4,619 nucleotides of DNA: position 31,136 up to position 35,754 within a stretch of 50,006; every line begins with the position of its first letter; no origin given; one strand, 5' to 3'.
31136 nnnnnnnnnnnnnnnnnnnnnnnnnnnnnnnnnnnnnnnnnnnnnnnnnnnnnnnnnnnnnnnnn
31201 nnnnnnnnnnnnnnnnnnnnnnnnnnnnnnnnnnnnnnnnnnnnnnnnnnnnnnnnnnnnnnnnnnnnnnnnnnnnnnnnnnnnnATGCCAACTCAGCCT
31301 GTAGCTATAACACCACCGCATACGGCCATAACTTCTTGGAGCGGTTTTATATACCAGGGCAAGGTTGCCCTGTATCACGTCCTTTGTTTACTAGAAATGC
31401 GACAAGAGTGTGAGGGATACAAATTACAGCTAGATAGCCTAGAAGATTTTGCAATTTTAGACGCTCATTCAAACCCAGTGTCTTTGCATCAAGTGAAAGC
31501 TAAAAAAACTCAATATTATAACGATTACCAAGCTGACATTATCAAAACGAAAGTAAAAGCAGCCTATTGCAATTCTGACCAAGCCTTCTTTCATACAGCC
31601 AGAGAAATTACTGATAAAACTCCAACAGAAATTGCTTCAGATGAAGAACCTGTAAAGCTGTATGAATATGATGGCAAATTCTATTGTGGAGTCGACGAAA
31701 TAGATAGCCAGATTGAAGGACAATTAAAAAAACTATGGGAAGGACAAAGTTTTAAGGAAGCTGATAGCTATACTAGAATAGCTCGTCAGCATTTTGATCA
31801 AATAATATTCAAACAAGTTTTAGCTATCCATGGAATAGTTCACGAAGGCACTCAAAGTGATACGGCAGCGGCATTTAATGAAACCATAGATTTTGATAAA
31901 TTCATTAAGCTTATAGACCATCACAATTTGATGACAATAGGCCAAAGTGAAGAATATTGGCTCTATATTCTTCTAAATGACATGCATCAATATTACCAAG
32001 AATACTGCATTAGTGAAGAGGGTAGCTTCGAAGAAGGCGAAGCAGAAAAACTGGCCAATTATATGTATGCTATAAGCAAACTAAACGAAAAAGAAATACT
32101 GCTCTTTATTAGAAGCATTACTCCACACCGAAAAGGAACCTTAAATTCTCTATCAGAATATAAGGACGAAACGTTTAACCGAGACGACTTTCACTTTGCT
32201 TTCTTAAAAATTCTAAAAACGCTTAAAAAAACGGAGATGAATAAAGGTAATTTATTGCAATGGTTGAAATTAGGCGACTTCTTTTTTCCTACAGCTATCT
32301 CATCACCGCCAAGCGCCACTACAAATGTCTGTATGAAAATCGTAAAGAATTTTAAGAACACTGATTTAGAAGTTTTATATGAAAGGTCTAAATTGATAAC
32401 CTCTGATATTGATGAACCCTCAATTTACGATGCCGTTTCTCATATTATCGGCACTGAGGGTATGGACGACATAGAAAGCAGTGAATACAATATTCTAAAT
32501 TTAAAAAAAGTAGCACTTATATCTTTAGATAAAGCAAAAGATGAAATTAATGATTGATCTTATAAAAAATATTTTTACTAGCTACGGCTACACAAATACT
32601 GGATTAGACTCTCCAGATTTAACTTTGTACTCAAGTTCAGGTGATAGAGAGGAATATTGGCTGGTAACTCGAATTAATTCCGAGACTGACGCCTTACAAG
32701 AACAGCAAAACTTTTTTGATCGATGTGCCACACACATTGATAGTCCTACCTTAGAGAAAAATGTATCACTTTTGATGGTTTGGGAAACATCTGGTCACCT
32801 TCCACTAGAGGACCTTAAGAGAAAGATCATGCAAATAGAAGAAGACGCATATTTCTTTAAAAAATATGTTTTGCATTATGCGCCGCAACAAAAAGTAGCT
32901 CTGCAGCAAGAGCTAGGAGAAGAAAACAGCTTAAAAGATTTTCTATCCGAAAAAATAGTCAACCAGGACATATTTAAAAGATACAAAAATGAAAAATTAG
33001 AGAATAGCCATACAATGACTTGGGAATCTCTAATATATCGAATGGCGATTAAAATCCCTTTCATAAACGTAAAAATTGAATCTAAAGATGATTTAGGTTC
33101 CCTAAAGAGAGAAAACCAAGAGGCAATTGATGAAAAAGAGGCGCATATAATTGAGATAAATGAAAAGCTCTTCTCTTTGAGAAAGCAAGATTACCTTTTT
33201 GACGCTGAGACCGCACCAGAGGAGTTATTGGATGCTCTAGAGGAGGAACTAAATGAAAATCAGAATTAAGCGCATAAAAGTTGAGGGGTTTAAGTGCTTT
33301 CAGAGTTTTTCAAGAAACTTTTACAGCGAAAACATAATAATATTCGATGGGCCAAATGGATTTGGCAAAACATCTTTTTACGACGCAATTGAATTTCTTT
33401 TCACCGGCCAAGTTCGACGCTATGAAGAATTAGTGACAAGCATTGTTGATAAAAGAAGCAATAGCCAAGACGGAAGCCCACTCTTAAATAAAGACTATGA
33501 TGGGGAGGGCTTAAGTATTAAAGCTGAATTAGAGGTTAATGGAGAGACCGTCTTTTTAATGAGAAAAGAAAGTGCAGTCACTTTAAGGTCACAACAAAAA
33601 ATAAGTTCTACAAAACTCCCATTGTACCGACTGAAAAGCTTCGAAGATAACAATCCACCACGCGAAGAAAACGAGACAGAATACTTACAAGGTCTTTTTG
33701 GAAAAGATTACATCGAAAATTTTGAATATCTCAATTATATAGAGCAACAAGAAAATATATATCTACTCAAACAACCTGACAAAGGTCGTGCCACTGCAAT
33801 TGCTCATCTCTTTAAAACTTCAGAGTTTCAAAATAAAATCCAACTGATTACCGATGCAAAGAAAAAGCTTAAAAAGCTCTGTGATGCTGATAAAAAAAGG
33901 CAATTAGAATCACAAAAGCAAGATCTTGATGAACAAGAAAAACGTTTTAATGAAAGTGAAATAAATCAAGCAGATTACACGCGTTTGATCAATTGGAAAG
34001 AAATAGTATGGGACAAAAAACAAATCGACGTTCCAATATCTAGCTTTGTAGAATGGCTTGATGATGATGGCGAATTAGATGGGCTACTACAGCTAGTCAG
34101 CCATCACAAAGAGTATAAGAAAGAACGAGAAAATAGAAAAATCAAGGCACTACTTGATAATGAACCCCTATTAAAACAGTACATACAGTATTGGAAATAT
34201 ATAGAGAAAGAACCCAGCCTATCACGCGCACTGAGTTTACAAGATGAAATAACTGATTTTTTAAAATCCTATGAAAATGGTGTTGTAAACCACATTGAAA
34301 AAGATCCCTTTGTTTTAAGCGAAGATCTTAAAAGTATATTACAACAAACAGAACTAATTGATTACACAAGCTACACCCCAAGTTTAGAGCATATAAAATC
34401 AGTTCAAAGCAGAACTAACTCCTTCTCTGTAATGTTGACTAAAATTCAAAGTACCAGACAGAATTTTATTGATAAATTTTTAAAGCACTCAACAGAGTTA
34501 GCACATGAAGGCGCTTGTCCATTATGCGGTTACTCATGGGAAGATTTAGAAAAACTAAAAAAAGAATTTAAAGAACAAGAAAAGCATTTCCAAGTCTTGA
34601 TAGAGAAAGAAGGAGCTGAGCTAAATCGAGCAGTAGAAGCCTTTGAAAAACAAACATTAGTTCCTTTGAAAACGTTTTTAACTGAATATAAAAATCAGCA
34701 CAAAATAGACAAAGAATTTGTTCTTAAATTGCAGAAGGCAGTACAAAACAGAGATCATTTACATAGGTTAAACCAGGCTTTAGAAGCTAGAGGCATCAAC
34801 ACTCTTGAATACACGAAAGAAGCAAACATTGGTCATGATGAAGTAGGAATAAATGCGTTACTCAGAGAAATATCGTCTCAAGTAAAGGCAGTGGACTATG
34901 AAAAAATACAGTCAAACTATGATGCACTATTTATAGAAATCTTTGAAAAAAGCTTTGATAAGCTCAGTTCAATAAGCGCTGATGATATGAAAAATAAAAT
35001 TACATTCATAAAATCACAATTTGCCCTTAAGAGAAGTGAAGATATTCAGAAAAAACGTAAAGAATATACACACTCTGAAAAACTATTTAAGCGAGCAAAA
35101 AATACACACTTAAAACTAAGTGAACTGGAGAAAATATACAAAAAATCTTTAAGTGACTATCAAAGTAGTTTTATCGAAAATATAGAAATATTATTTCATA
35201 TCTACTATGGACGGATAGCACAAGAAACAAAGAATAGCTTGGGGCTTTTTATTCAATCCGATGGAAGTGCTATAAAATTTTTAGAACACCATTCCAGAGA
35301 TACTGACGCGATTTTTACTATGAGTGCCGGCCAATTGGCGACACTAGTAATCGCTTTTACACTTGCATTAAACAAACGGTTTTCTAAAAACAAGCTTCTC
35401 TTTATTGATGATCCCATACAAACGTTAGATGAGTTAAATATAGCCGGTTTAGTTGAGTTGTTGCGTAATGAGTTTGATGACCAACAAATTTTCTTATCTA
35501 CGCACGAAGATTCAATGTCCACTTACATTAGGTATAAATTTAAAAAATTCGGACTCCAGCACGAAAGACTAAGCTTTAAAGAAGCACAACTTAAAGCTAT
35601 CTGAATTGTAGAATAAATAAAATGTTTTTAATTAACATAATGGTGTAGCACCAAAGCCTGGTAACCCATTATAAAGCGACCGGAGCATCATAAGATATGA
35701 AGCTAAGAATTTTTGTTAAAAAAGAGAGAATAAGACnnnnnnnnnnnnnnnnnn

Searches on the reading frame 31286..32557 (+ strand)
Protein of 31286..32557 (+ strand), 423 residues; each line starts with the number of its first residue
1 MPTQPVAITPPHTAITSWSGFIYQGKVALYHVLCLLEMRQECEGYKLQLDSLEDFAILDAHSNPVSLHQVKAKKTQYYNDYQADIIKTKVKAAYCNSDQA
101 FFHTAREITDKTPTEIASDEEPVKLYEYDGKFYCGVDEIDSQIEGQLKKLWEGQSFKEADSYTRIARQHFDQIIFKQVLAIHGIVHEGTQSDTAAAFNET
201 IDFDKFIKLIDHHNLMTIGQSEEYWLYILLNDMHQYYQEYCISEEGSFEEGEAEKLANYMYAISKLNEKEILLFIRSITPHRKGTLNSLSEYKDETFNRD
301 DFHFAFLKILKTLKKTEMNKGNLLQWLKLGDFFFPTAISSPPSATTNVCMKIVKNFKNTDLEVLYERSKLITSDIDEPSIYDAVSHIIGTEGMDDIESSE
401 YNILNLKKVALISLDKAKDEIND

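Call 7: search_protein_families(library=ncbifam, proteins=[window:31286-32557:+], max_evalue=0.01)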
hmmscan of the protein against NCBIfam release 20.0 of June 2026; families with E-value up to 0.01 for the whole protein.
window:31286-32557:+ (423 aa): 0 families

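Call 43: search_protein_families(library=pfam, proteins=[window:31286-32557:+], max_evalue=0.001)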
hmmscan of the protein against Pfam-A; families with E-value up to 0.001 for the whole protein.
window:31286-32557:+ (423 aa): 1 family
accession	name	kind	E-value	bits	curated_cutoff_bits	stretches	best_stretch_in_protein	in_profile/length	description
PF20276.3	CTD1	-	3.6e-39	135.2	25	1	123-375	1-243/243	C-terminal domain 1 of the ABC-three component (ABC-3C) systems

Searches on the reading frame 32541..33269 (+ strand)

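Call 7: search_protein_families(library=ncbifam, proteins=[window:32541-33269:+], max_evalue=0.01)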
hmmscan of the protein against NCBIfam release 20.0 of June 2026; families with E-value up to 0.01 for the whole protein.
window:32541-33269:+ (242 aa): 0 families

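Call 43: search_protein_families(library=pfam, proteins=[window:32541-33269:+], max_evalue=0.001)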
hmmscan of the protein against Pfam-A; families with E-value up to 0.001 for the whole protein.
window:32541-33269:+ (242 aa): 1 family
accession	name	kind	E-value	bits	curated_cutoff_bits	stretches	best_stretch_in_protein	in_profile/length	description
PF20289.3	MComp1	-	6e-12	45.7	27.3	1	39-131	2-91/99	ABC-three component (ABC-3C) system Middle Component 1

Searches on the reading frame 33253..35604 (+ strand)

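Call 3: search_protein_families(library=pfam, proteins=[window:33253-35604:+], max_evalue=1)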
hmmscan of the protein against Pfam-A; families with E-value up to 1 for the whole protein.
window:33253-35604:+ (783 aa): 8 families
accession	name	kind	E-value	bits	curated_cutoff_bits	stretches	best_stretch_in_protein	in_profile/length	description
PF02463.25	SMC_N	-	2.5e-17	63.5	40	2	203-757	84-203/220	RecF/RecN/SMC N terminal domain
PF13476.12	AAA_23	-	3.2e-14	54.5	27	1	7-233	1-194/201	AAA domain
PF13175.12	AAA_15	-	2.2e-08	34.6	32.1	1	5-351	3-271/374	AAA ATPase domain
PF13304.12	AAA_21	-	4.2e-06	27.5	27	2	518-753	70-300/304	AAA domain, putative AbiEii toxin, Type IV TA system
PF13555.12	AAA_29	-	0.0077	16.4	27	1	16-54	12-50/61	P-loop containing region of AAA domain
PF10571.15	UPF0547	-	0.18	12.4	29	1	422-430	17-25/26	Uncharacterised protein family UPF0547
PF00005.33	ABC_tran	-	0.26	12.3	25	0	19-50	4-35/137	ABC transporter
PF11647.13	MLD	-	0.36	11.4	35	0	149-187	37-73/81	Membrane Localization Domain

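Call 4: search_protein_families(library=padloc, proteins=[window:33253-35604:+], max_evalue=0.1)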
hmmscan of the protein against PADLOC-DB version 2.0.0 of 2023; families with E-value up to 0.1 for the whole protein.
window:33253-35604:+ (783 aa): 15 families
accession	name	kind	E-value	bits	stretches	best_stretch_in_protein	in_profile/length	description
PDLC03859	LmuB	-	4.5e-58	195.9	1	1-767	1-600/611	-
PDLC03865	LmuB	-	4.5e-32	109.2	3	4-237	2-215/1007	-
PDLC03861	LmuB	-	7.1e-15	52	2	3-61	208-266/1213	-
PDLC03868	LmuB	-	7.9e-15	52.2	2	5-66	6-68/1035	-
PDLC04135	mad3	-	5.8e-13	47.1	1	4-758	1-329/374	mads_3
PDLC00102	GajA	-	6.6e-10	36.1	2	4-56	2-53/532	AAA ATPase domain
PDLC00098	GajA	-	2.4e-08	31.2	2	688-752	264-328/534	AAA ATPase domain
PDLC02980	AriA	-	1.5e-07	29.7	2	517-752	69-299/304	-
PDLC04184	HEC-01A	-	1.3e-05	22.4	1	6-49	3-44/464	-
PDLC04178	HEC-01A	-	2.6e-05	21.4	1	3-49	7-51/399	-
PDLC02979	AriA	-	4.2e-05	21.5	1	4-357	2-265/373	-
PDLC04174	HEC-01A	-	0.00015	19.1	1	677-752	131-208/264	-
PDLC02736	PbeC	-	0.0002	18.1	2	5-48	3-50/685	PbeC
PDLC04164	AriA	-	0.0011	16.6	1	572-755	62-235/253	-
PDLC02713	PbeC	-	0.0019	15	2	492-750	367-620/626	PbeC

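Call 7: search_protein_families(library=ncbifam, proteins=[window:33253-35604:+], max_evalue=0.01)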
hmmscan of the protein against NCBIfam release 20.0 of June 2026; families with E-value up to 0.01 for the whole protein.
window:33253-35604:+ (783 aa): 9 families
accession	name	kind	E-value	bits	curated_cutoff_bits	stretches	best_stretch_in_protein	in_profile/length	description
TIGR00611.2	recf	equivalog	1.7e-10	40.6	172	2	5-59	1-54/339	DNA replication/repair protein RecF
NF047739.1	antiphage_MADS3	equivalog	1.3e-05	24.5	420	1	5-98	2-94/427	methylation-associated defense system AAA family ATPase MAD3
TIGR00972.1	3a0107s01c2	equivalog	0.00024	20.5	343.2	1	659-754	113-204/248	phosphate ABC transporter ATP-binding protein PstB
TIGR01189.1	ccmA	equivalog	0.00049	19.8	131.6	0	14-107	14-102/198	heme ABC exporter ATP-binding protein CcmA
TIGR03411.1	urea_trans_UrtD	equivalog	0.0006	19.5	304.1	0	7-54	9-52/242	urea ABC transporter ATP-binding protein UrtD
NF045780.1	TrlF_fam_ATP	equivalog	0.0008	18.2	350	1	204-751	354-883/944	TrlF family AAA-like ATPase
NF010860.0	PRK14267.1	equivalog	0.0013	18.4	412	1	679-755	139-210/253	phosphate ABC transporter ATP-binding protein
NF010864.0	PRK14271.1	equivalog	0.0046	16.1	561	0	681-757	155-226/276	phosphate ABC transporter ATP-binding protein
NF010061.0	PRK13538.1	equivalog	0.0056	16.2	195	0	690-755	134-195/211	cytochrome c biogenesis heme-transporting ATPase CcmA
